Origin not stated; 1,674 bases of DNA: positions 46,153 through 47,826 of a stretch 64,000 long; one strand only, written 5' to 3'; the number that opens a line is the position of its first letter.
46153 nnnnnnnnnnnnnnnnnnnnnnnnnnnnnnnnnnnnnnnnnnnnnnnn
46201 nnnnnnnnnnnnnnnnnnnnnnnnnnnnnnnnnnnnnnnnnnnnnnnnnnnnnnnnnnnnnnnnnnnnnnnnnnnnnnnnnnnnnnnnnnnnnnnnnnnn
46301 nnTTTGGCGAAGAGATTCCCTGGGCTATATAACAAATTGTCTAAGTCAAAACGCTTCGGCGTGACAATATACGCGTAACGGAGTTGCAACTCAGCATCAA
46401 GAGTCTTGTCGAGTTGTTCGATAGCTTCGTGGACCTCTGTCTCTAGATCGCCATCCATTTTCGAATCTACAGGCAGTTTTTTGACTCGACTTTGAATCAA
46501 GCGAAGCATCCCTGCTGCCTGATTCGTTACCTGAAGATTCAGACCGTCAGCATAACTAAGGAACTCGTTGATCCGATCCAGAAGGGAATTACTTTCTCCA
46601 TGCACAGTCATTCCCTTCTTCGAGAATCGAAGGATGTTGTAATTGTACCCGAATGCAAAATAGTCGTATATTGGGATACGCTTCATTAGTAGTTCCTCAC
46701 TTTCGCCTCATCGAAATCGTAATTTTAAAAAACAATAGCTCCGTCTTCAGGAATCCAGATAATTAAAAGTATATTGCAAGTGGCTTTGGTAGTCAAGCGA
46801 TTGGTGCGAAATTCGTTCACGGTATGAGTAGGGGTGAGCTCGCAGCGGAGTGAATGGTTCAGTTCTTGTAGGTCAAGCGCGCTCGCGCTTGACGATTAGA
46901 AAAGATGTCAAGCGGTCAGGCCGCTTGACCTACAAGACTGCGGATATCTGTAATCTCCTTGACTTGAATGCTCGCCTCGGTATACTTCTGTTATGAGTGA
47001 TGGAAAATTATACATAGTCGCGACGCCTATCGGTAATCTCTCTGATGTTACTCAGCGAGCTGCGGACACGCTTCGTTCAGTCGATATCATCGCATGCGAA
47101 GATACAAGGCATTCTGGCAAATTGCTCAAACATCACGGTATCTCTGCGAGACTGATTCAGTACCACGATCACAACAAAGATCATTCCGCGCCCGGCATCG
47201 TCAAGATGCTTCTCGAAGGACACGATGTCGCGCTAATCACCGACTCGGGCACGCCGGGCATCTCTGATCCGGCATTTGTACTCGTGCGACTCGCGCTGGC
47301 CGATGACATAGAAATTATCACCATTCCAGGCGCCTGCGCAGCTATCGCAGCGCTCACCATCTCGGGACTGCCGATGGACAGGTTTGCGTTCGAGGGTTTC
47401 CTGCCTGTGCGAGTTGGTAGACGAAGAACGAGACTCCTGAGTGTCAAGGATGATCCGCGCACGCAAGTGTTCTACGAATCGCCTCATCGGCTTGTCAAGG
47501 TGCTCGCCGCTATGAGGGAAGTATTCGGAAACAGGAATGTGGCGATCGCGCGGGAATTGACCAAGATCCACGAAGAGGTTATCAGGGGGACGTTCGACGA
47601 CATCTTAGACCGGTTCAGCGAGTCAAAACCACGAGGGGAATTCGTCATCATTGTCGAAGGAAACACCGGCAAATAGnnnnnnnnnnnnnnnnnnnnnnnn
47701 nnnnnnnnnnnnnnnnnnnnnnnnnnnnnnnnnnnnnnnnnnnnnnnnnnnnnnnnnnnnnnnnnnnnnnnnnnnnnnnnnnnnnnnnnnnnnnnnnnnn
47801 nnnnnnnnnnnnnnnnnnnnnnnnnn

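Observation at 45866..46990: AT-rich islet encoding a HEPN-motif (Rx4H) protein between ssb and rsmI, flanked by dispersed repeats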

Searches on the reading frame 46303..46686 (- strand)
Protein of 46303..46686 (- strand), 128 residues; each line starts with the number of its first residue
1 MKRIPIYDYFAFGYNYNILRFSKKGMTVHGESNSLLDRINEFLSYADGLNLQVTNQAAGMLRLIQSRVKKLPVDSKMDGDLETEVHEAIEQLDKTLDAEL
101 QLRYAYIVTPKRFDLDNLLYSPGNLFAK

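Call 87: predict_structure(alignment_id=A7)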
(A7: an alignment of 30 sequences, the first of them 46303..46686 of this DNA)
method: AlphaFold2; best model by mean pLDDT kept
length: 128 residues; sequences in the alignment: 30
mean_pLDDT: 85.6   pTM: 0.73
mean pLDDT of the five models: 85.6, 82.1, 80.4, 74.0, 72.7
residues with pLDDT >= 90: 72; 70-90: 36; 50-70: 18; < 50: 2
segments of 3 or more residues with pLDDT < 50: none
pLDDT, mean of each block of 10 residues (from residue 1): 78 94 90 92 93 93 96 93 95 89 65 64 67
secondary structure, 60 per line:
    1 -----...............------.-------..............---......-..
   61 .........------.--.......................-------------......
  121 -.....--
elements in order: H6-20 H35-48 H52-57 H59-69 H79-101 H115-120 H122-126

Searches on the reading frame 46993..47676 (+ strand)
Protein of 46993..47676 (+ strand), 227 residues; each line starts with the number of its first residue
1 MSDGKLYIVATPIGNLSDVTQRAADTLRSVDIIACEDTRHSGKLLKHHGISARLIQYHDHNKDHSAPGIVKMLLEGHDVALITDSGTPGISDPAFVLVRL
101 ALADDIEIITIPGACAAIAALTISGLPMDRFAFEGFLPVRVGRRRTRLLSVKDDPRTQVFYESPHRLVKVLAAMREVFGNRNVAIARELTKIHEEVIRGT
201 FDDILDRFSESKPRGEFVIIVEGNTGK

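Call 44: list_cluster_members(proteins=[P0001, window:46993-47676:+, window:45344-45769:-])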
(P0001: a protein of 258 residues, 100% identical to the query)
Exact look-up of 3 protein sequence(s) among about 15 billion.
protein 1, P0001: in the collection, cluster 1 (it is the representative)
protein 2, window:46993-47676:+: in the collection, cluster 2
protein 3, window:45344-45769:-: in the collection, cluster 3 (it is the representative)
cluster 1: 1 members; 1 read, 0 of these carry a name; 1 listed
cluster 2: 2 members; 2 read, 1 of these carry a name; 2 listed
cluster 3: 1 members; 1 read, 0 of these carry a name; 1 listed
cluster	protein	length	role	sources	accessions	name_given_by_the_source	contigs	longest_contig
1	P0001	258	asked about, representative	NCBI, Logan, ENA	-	-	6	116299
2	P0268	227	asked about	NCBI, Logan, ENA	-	-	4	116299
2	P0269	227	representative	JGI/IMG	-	16S rRNA (cytidine1402-2'-O)-methyltransferase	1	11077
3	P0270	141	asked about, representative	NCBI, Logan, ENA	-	-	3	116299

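Call 46: find_homologous_proteins(query=window:46993-47676:+, max_evalue=1e-30)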
Query window:46993-47676:+ (227 aa): 7998 proteins with E <= 1e-30 among 8000 candidates; the best 120 are listed.
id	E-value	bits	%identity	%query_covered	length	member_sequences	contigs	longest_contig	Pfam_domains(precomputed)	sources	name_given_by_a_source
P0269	6.3e-134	462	91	99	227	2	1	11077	PF00590.26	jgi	jgi:16S rRNA (cytidine1402-2'-O)-methyltransferase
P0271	2.4e-132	457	89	100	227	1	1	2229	PF00590.26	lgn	-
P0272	2.1e-100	353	67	99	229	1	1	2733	PF00590.26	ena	-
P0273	3.0e-100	352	70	97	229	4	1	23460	PF00590.26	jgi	-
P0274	1.5e-98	347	68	100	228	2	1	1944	PF00590.26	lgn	-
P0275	5.5e-98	345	68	98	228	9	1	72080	PF00590.26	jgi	jgi:16S rRNA (cytidine1402-2'-O)-methyltransferase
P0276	7.7e-97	341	65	97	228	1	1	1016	PF00590.26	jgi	jgi:16S rRNA (cytidine1402-2'-O)-methyltransferase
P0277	9.0e-97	341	66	97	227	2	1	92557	PF00590.26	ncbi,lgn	-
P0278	9.9e-96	337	66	98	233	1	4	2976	PF00590.26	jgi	jgi:16S rRNA (cytidine1402-2'-O)-methyltransferase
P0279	3.1e-95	336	67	95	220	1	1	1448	PF00590.26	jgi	jgi:16S rRNA (cytidine1402-2'-O)-methyltransferase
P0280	1.6e-94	333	66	96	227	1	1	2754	PF00590.26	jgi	-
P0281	1.0e-91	324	64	98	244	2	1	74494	PF00590.26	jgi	jgi:16S rRNA (cytidine1402-2'-O)-methyltransferase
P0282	1.1e-90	321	64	97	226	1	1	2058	PF00590.26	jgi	jgi:16S rRNA (cytidine1402-2'-O)-methyltransferase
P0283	6.1e-90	318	62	97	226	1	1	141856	PF00590.26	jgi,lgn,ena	-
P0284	4.1e-89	316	62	97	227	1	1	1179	PF00590.26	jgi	-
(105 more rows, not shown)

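Call 48: find_encoding_contigs(protein=P0275, flank=5000, max_places=2)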
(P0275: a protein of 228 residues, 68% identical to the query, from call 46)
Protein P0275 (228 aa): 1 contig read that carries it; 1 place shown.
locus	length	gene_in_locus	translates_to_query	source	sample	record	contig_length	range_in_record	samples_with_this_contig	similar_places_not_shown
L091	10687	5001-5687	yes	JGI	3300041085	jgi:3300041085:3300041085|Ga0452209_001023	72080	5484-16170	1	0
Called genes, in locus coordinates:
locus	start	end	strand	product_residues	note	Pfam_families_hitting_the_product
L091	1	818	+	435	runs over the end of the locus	PF04052:TolB_N, PF10647:Gmad1 (faint), PF26549:Tricorn_N, PF26550:Tricorn_2nd, PF07676:PD40, PF26549:Tricorn_N, PF07676:PD40, PF26549:Tricorn_N, +2 more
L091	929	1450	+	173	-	PF00691:OmpA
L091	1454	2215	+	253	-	PF07719:TPR_2 (faint), PF13428:TPR_14 (faint), PF13432:TPR_16 (faint), PF13525:YfiO (faint), PF13174:TPR_6 (weak)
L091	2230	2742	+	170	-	PF10049:DUF2283 (faint)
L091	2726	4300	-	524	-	PF11028:TMEM260_N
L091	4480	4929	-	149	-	PF00436:SSB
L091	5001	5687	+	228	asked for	PF00590:TP_methylase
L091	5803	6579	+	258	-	PF01790:LGT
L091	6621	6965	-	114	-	PF14478:DUF4430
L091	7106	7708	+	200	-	PF01066:CDP-OH_P_transf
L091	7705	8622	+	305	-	PF00294:PfkB, PF08543:Phos_pyr_kin (weak)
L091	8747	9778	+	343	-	PF01658:Inos-1-P_synth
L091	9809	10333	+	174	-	PF01797:Y1_Tnp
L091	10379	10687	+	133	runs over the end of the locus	-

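Call 49: find_encoding_contigs(protein=P0277, flank=5000, max_places=2)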
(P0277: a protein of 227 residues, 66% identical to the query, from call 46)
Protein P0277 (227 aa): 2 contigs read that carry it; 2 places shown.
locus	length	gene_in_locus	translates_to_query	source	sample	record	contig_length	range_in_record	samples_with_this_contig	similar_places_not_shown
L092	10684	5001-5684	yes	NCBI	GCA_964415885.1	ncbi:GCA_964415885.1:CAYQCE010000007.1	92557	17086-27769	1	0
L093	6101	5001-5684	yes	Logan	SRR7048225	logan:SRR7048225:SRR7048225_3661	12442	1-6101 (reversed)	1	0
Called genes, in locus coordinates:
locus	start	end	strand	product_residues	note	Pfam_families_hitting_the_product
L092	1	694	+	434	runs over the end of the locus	PF04052:TolB_N, PF26550:Tricorn_2nd (weak), PF07676:PD40, PF26550:Tricorn_2nd, PF26549:Tricorn_N, PF07676:PD40, PF26550:Tricorn_2nd, PF26549:Tricorn_N (weak), +1 more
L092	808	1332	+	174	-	PF00691:OmpA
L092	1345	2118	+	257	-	PF13428:TPR_14 (faint), PF00515:TPR_1 (faint), PF07719:TPR_2 (faint), PF13181:TPR_8 (faint), PF13432:TPR_16 (faint), PF13525:YfiO (faint), PF13424:TPR_12 (weak), PF13174:TPR_6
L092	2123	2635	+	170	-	-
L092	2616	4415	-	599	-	PF11028:TMEM260_N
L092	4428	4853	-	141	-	PF00436:SSB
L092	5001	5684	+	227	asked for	PF00590:TP_methylase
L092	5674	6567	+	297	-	PF14378:PAP2_3, PF01569:PAP2 (weak), PF14360:PAP2_C (weak)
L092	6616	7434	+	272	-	PF01790:LGT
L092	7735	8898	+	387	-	-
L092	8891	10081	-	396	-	-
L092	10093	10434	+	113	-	PF14478:DUF4430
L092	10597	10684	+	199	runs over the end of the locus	PF01066:CDP-OH_P_transf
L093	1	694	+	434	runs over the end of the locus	PF04052:TolB_N, PF26550:Tricorn_2nd (weak), PF07676:PD40, PF26550:Tricorn_2nd, PF26549:Tricorn_N, PF07676:PD40, PF26550:Tricorn_2nd, PF26549:Tricorn_N (weak), +1 more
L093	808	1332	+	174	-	PF00691:OmpA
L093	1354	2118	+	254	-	PF13428:TPR_14 (faint), PF00515:TPR_1 (faint), PF07719:TPR_2 (faint), PF13181:TPR_8 (faint), PF13432:TPR_16 (faint), PF13525:YfiO (faint), PF13424:TPR_12 (weak), PF13174:TPR_6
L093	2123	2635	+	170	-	-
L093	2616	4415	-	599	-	PF11028:TMEM260_N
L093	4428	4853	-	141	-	PF00436:SSB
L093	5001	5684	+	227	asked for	PF00590:TP_methylase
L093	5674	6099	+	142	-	?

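Call 50: find_encoding_contigs(protein=P0273, flank=5000, max_places=2)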
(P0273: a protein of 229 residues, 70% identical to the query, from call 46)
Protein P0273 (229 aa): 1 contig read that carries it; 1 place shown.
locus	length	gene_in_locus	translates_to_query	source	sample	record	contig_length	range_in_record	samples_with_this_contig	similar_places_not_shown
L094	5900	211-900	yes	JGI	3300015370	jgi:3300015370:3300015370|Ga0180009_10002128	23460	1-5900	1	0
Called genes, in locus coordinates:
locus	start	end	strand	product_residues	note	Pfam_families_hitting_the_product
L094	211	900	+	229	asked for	PF00590:TP_methylase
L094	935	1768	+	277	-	PF14378:PAP2_3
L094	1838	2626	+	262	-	PF01790:LGT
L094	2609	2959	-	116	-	PF14478:DUF4430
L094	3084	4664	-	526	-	PF13860:FlgD_ig (faint), PF18962:Por_Secre_tail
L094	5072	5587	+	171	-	PF01066:CDP-OH_P_transf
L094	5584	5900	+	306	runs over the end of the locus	PF00294:PfkB, PF08543:Phos_pyr_kin (weak)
